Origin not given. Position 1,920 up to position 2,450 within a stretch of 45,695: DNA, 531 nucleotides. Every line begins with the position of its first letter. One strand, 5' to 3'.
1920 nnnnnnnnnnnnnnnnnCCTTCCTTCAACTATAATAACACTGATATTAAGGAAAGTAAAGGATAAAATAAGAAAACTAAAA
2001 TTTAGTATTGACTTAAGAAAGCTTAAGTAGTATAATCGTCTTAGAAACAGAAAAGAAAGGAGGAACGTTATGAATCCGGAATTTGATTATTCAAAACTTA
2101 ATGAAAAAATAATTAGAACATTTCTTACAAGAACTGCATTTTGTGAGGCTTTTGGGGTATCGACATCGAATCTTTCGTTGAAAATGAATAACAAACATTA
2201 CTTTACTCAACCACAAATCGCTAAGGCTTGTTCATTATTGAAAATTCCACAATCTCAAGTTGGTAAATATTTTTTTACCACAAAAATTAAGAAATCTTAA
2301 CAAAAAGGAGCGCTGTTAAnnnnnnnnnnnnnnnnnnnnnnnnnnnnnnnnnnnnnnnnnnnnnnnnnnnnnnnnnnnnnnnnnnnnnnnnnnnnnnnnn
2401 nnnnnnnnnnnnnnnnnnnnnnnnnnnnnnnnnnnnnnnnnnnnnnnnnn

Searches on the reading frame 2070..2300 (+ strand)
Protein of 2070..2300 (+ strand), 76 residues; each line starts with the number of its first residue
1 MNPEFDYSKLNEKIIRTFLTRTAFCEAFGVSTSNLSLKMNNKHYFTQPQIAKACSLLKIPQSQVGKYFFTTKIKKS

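Call 6: search_protein_families(library=phrogs, proteins=[window:2070-2300:+], max_evalue=0.0001)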
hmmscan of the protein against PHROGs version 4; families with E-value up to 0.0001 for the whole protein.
window:2070-2300:+ (76 aa): 0 families

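Call 69: search_protein_families(library=pfam, proteins=[window:2070-2300:+], max_evalue=0.01)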
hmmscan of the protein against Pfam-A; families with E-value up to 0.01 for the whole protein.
window:2070-2300:+ (76 aa): 1 family
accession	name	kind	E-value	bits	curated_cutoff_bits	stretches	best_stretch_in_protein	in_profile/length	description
PF05339.17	DUF739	-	2e-15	57.2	27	1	5-70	3-68/69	Protein of unknown function (DUF739)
